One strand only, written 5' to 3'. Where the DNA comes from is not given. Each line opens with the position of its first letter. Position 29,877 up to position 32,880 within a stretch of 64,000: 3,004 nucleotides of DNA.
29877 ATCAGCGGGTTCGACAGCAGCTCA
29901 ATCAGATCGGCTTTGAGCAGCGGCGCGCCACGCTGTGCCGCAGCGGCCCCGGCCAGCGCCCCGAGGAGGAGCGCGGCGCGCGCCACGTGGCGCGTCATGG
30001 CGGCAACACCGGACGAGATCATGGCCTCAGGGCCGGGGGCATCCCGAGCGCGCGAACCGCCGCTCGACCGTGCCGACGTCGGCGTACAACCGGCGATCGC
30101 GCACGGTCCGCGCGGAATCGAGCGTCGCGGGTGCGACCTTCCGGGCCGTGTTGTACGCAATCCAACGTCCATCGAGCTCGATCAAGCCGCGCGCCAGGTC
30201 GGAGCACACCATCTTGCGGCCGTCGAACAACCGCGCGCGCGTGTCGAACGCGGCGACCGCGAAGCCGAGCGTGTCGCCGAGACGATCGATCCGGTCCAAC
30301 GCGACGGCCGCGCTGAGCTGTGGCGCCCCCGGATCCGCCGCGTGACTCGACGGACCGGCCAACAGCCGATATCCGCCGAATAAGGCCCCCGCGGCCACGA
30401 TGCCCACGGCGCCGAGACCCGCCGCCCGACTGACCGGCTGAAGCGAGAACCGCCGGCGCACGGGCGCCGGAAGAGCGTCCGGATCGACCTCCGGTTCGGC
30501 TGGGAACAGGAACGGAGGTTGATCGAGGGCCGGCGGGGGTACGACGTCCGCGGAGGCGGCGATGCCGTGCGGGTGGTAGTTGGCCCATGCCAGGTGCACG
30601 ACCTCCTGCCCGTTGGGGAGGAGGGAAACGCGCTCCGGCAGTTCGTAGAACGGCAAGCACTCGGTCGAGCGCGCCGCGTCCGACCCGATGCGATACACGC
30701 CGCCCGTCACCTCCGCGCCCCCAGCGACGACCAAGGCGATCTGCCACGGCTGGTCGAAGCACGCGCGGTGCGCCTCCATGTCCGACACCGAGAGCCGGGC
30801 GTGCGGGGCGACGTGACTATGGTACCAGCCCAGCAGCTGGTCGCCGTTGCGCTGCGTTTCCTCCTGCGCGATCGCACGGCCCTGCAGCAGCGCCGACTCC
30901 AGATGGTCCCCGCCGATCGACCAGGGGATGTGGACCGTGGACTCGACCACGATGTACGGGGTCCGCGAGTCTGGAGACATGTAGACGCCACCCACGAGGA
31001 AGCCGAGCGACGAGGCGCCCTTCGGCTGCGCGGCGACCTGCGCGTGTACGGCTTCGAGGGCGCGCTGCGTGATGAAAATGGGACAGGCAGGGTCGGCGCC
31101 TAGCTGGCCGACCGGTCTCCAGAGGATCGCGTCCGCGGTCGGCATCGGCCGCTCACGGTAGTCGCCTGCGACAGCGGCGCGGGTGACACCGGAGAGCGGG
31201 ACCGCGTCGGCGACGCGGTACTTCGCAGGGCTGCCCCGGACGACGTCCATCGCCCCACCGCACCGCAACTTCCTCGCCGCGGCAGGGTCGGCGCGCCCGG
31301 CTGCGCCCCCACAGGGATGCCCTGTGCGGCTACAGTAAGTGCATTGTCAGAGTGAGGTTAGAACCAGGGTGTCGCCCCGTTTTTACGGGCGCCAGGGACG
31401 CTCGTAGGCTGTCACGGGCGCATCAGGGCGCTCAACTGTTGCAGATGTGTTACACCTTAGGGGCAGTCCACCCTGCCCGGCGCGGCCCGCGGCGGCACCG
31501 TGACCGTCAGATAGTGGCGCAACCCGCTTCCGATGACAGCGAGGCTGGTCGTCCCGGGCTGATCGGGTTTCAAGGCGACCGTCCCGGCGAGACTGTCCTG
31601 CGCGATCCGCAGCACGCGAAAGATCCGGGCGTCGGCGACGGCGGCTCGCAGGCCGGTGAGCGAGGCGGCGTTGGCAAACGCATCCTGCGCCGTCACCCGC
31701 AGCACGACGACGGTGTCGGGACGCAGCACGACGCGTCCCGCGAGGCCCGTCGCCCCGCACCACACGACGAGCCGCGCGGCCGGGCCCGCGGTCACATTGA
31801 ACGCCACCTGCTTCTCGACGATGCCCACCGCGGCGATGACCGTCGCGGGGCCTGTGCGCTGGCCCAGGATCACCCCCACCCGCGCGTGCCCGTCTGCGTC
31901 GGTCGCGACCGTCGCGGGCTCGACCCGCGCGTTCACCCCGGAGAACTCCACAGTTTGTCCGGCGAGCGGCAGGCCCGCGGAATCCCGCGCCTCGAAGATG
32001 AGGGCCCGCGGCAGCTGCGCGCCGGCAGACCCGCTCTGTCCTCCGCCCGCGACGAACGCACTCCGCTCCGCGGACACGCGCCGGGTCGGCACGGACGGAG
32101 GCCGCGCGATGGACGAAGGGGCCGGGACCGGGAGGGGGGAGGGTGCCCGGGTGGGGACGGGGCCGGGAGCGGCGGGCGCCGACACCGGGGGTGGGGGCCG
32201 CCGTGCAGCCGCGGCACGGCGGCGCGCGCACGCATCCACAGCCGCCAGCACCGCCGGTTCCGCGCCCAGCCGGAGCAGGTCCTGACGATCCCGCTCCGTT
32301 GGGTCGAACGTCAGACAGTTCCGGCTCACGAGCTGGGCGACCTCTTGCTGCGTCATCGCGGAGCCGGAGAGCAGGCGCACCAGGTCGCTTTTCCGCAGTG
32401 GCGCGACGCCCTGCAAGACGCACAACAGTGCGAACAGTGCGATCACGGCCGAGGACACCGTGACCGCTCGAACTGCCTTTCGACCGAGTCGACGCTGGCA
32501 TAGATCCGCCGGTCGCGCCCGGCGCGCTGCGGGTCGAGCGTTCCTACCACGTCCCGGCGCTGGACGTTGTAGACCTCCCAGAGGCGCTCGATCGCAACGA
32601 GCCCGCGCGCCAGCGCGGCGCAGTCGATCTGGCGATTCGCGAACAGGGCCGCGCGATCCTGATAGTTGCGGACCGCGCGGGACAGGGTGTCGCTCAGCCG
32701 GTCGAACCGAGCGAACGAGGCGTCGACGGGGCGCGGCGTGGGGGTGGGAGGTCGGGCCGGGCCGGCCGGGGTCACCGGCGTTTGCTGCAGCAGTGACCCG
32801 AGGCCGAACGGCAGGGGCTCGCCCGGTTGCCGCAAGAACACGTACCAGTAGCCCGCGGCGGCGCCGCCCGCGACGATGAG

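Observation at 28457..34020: Tandemly duplicated two-gene module: membrane-anchored JAMM/MPN+ protein plus secreted Ig-repeat protein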

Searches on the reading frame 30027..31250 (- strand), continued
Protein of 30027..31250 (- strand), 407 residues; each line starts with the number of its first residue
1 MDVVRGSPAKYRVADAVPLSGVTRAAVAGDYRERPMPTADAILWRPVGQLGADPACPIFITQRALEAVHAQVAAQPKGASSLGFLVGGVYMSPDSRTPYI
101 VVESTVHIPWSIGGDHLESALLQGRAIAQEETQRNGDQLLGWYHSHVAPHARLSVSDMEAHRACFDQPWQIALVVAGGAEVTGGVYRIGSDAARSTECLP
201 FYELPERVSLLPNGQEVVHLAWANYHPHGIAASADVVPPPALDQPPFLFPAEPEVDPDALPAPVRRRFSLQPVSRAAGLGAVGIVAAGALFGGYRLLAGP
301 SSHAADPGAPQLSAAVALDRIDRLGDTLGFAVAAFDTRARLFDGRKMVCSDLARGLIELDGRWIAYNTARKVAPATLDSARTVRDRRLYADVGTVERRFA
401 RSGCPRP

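Call 82: find_encoding_contigs(protein=P0079, flank=7000, max_places=1)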
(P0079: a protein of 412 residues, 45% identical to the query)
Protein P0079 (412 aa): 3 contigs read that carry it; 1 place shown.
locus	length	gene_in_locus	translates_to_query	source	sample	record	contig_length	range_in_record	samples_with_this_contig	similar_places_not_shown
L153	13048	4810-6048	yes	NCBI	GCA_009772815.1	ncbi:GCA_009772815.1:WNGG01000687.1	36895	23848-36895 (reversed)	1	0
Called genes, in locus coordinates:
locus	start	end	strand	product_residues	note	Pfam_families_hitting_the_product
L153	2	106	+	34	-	?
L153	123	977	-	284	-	PF00149:Metallophos (faint)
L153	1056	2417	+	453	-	PF05496:RuvB_N, PF00004:AAA, PF16193:AAA_assoc_2, PF12002:MgsA_C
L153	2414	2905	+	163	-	PF03168:LEA_2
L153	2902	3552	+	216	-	PF00072:Response_reg, PF08281:Sigma70_r4_2, PF00196:GerE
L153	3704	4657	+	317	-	PF00072:Response_reg, PF00990:GGDEF (faint)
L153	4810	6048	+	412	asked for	PF01398:JAB (weak)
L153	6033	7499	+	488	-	PF02369:Big_1, PF09134:Invasin_D3 (weak)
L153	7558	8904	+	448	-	PF13167:GTP-bdg_N, PF16360:GTP-bdg_M, PF01926:MMR_HSR1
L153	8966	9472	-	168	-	-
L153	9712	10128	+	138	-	-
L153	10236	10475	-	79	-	-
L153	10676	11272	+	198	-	-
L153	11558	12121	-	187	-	PF14907:NTP_transf_5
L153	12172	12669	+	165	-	-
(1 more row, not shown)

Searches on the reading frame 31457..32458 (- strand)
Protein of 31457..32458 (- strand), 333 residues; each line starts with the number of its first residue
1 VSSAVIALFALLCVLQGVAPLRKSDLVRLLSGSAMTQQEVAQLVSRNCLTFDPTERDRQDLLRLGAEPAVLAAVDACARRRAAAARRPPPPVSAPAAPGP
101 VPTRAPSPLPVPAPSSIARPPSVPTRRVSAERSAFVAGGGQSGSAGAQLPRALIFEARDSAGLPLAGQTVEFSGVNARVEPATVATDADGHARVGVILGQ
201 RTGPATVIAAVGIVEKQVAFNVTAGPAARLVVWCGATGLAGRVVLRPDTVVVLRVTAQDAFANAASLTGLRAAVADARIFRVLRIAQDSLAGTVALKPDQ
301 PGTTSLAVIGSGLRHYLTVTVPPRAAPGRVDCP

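Call 3: search_protein_families(library=pfam, proteins=[window:31457-32458:-], max_evalue=1)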
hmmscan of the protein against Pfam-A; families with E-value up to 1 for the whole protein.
window:31457-32458:- (333 aa): 2 families
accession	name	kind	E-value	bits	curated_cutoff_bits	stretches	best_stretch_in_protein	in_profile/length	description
PF02369.22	Big_1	-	2.8e-06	27.8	34.9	1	155-218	23-88/93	Bacterial Ig-like domain (group 1)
PF09134.16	Invasin_D3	-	0.017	16.1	33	1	153-212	24-84/98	Invasin, domain 3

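Call 4: search_protein_families(library=ncbifam, proteins=[window:31457-32458:-], max_evalue=1)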
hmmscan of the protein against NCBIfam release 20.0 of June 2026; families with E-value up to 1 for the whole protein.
window:31457-32458:- (333 aa): 0 families

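Call 61: search_protein_families(library=padloc, proteins=[window:31457-32458:-], max_evalue=0.1)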
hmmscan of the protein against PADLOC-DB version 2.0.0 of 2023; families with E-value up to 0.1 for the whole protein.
window:31457-32458:- (333 aa): 0 families

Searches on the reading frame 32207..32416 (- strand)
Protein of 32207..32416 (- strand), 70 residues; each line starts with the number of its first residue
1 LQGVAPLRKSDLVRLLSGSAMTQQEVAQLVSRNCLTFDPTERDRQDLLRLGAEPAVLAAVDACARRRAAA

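Call 44: find_homologous_proteins(query=A4, max_evalue=0.01)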
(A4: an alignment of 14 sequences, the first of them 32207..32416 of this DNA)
Query A4 (14 sequences) (70 aa, profile of the alignment): 66 proteins with E <= 0.01 among 6773 candidates.
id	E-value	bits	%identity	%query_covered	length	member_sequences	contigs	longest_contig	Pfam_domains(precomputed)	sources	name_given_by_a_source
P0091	1.7e-28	116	54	96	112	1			-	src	-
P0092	1.9e-28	115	54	97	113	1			-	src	-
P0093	2.3e-28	115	56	97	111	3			-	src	-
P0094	4.3e-28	114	52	99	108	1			-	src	-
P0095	1.2e-27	113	58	94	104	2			-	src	-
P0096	1.4e-27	113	49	99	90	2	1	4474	-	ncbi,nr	ncbi:MAG TPA: hypothetical protein VN945_15570, partial [Gemmatimonadales bacterium]|nr:hypothetical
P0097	1.5e-27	113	55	89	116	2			-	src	-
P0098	1.9e-27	112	75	93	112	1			-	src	-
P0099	2.5e-27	112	75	99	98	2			-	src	-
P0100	4.1e-27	111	49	90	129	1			-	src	-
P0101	7.2e-27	110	74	93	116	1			-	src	-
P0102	1.3e-26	110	56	84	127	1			-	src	-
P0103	1.8e-26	109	54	93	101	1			-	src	-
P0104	1.8e-26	109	52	99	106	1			-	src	-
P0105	2.1e-26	109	48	89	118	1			-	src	-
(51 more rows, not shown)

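Call 53: predict_structure(alignment_id=A5)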
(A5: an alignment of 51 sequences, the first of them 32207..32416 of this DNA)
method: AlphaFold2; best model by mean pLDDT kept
length: 70 residues; sequences in the alignment: 51
mean_pLDDT: 89.1   pTM: 0.76
mean pLDDT of the five models: 89.1, 87.3, 87.2, 86.3, 84.5
residues with pLDDT >= 90: 53; 70-90: 13; 50-70: 1; < 50: 3
segments of 3 or more residues with pLDDT < 50: 1-3
pLDDT, mean of each block of 10 residues (from residue 1): 73 89 93 91 94 95 88
secondary structure, 60 per line:
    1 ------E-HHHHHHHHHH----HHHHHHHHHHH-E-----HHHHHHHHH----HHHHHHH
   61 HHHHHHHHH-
elements in order: H9-18 H23-33 H41-49 H54-69
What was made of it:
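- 32207..32416 (-): B IgN domain: four short helices with two invariant Cys (C48, C77). It has no relative in Pfam or the PDB. AF2 pLDDT 89 (call 53).
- On Intimin/invasin adhesins: The N-terminus is a signal peptide followed by a 65-aa four-helix domain (call 53).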

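Call 56: fold_search(model_id=the predicted structure, library=pdb)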
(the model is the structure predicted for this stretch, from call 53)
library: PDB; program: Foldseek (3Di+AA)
matches with E <= 10: 48; with E <= 0.001: 0
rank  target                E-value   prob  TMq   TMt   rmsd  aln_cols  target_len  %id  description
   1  9clb_B                2.5e+00  0.06  0.25  0.17  13.1        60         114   22  Crystal structure of Bak bound to the inhibitory aBAK (released 2025-07-16)
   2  3adk                  2.6e+00  0.08  0.25  0.12  11.0        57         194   24  REFINED STRUCTURE OF PORCINE CYTOSOLIC ADENYLATE KINASE AT 2.1 ANGSTROMS RESOLUTION (released 1988-01-16)
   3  9clb_D                3.2e+00  0.05  0.24  0.17  13.3        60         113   23  Crystal structure of Bak bound to the inhibitory aBAK (released 2025-07-16)
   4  6bme_B                3.4e+00  0.08  0.32  0.19  11.8        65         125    9  Crystal structure of Chlamydomonas reinhardtii THB4 (released 2017-12-20)
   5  9clb_F                4.2e+00  0.04  0.24  0.17  12.9        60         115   18  Crystal structure of Bak bound to the inhibitory aBAK (released 2025-07-16)
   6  4w5h                  4.8e+00  0.06  0.25  0.12  11.3        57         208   12  New structural conformations of adenylate kinase from Streptococcus pneumoniae D39 (released 2014-11-26)
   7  5t9f_B                4.8e+00  0.03  0.24  0.09  12.4        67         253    7  Prephenate Dehydrogenase N222D mutant from Soybean (released 2017-06-28)
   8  5hl9                  5.1e+00  0.03  0.21  0.04  10.7        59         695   12  E. coli PBP1b in complex with acyl-ampicillin and moenomycin (released 2016-12-14)
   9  5t9f_A                5.4e+00  0.03  0.24  0.09  12.2        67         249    7  Prephenate Dehydrogenase N222D mutant from Soybean (released 2017-06-28)
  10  5t95_A                5.7e+00  0.03  0.25  0.08  12.4        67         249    7  Prephenate Dehydrogenase M219T, N222D mutant from Soybean (released 2017-06-28)
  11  5t95_B                5.7e+00  0.03  0.25  0.08  12.4        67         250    7  Prephenate Dehydrogenase M219T, N222D mutant from Soybean (released 2017-06-28)
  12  7ac0_AAA              5.7e+00  0.03  0.24  0.09   8.5        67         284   16  Epoxide hydrolase CorEH without ligand (released 2021-07-21)
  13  6yxx_BI               6.1e+00  0.06  0.36  0.12   5.7        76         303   18  State A of the Trypanosoma brucei mitoribosomal large subunit assembly intermediate (released 2020-10-14)
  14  3hm8_D                6.1e+00  0.06  0.29  0.07  10.0        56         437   16  Crystal structure of the C-terminal Hexokinase domain of human HK3 (released 2009-08-11)
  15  3hm8_C                6.1e+00  0.04  0.27  0.06   9.8        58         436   17  Crystal structure of the C-terminal Hexokinase domain of human HK3 (released 2009-08-11)
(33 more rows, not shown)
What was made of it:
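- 32207..32416 (-): Foldseek best E 2.5 (call 56).
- Tried and rejected: Foldseek of IgN against the PDB found nothing; the best E was 2.5 (call 56).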

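Call 69: search_solved_structures(query=A4, max_evalue=10)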
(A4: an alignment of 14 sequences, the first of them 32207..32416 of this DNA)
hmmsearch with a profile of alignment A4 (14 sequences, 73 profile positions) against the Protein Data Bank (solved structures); distinct sequences matched with E-value up to 10: 5.
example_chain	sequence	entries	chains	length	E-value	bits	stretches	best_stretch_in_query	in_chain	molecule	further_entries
8cwy_A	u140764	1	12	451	5e-08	35.5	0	12-34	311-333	T32-15-1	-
8cws_A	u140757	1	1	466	9.6e-08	34.6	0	12-34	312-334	F4132-2 Chain A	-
5cwb_A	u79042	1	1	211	0.002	20.7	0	12-34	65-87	Designed helical repeat protein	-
7mwr_B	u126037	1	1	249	0.52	13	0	12-34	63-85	LHD101B4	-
4x0g_A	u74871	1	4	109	0.92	12.2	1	3-36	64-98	Blastoderm-specific gene 25A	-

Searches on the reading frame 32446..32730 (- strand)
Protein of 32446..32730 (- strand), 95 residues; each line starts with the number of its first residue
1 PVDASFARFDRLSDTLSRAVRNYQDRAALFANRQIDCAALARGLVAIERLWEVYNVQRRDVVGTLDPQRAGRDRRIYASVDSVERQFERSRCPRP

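Call 59: search_protein_representatives(alignment_id=A7)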
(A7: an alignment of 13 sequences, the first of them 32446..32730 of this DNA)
Query: 13 sequences, 93 profile positions. Proteins with E-value up to 0.001 (for the whole library): 429; up to 1e-10: 269; up to 1e-30: 15. The best 150 are listed.
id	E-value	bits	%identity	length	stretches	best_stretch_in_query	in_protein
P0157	2.8e-35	136.9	-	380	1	3-93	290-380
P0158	6.2e-35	135.7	-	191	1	3-93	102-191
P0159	4.8e-34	132.9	-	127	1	3-93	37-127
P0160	2.7e-33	130.5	-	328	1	4-92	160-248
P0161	3.1e-33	130.3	-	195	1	2-93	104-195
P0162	6.4e-33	129.3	-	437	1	4-93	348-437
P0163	8.0e-33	129.0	-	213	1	4-93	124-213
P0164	2.2e-32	127.6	-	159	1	3-93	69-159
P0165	4.8e-32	126.5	-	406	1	4-93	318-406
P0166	1.9e-31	124.6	-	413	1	2-93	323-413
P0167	2.3e-31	124.3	-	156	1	2-93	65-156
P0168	2.8e-31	124.0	-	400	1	3-93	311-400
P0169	7.1e-31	122.7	-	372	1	4-93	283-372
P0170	7.2e-31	122.7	-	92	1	5-93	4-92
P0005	9.6e-31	122.3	-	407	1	5-93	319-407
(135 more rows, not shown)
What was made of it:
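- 32446..32730 (-): B periplasmic C-terminal CPRP domain, a three-helix bundle. C467 and C522 are the only two Cys in the protein and are invariant in the family. Profile search (call 59).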

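Call 65: find_related_loci(query=A8, collection=genome_contigs, flank=5000)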
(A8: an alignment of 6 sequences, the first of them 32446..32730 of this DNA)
Query A8 (95 aa) in genome_contigs; peptide patterns used: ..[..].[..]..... (x = any residue, [..] = any of these).
49 stretches matched a pattern; 22 encode a relative of the query (tblastn E <= 1e-3); 22 distinct loci.
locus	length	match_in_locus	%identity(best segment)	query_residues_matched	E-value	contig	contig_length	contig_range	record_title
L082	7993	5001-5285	53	1-95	5e-29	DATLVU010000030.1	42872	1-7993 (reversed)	MAG TPA_asm: Gemmatimonadales bacterium isolate SMAG_U13200 k141_527505, whole genome shotgun sequence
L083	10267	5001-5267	58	6-95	3e-28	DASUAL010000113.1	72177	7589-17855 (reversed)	MAG TPA_asm: Gemmatimonadales bacterium isolate SMAG_U2494 k141_323867, whole genome shotgun sequence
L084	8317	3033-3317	52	1-95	1e-28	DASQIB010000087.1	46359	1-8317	MAG TPA_asm: Gemmatimonadales bacterium isolate SMAG_U11848 k141_175112, whole genome shotgun sequence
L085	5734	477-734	57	9-95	2e-28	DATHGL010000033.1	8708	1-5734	MAG TPA_asm: Gemmatimonadales bacterium isolate SMAG_U12473 k141_29245, whole genome shotgun sequence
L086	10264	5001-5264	53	8-95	6e-28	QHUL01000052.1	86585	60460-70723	MAG: Gemmatimonadetes bacterium isolate AG29 14_1009_02_40cm_scaffold_73_curated, whole genome shotgun sequence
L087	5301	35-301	54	6-95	2e-27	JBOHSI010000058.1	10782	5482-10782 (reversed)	MAG: Gemmatimonadales bacterium isolate M3-S_metawrap_bin.43 k127_1650445, whole genome shotgun sequence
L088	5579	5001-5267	54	7-95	4e-27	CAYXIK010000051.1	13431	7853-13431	MAG TPA_asm: uncultured Gemmatimonadaceae bacterium isolate binchicken_co185_182 genome assembly, contig: NODE_7031_leng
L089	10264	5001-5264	53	8-95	1e-26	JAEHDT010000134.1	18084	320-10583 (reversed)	MAG: Gemmatimonadetes bacterium isolate EFPC_76 k127_6514543, whole genome shotgun sequence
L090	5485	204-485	49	2-95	8e-26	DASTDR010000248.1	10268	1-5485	MAG TPA_asm: Gemmatimonadales bacterium isolate SMAG_U826 k141_1397469, whole genome shotgun sequence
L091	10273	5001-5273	51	4-95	2e-25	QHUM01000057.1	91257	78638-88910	MAG: Gemmatimonadetes bacterium isolate AG28 14_1009_12_30cm_scaffold_260_curated, whole genome shotgun sequence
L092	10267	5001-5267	53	7-95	2e-25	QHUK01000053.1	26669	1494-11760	MAG: Gemmatimonadetes bacterium isolate AG3 14_0919_02_20cm_scaffold_727_curated, whole genome shotgun sequence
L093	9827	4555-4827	48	5-95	2e-24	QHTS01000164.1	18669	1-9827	MAG: Gemmatimonadetes bacterium isolate AG46 14_0903_13_30cm_scaffold_2048650_curated, whole genome shotgun sequence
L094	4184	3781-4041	49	8-95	3e-24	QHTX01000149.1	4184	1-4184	MAG: Gemmatimonadetes bacterium isolate AG41 14_0903_05_30cm_scaffold_34260_curated, whole genome shotgun sequence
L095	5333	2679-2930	52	7-90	8e-23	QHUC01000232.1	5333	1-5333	MAG: Gemmatimonadetes bacterium isolate AG37 14_0929_12_40cm_scaffold_38008_curated, whole genome shotgun sequence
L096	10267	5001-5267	52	6-95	5e-22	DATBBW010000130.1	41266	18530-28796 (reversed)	MAG TPA_asm: Gemmatimonadales bacterium isolate SMAG_U5769 k141_3328870, whole genome shotgun sequence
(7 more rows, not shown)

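Call 68: search_solved_structures(query=A7, max_evalue=10)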
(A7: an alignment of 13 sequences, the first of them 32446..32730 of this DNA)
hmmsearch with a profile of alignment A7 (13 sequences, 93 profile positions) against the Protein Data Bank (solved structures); distinct sequences matched with E-value up to 10: 2.
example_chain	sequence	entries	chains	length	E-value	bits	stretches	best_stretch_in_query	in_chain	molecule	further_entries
6loi_A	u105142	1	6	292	1.3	12.9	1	11-30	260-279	Isoprenyl transferase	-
8i6o_E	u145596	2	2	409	9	10.2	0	19-80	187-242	Membrane-bound metallopeptidase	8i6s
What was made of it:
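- Tried and rejected: The only hits were designed helical repeats with zero passing stretches (calls 68, 69).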
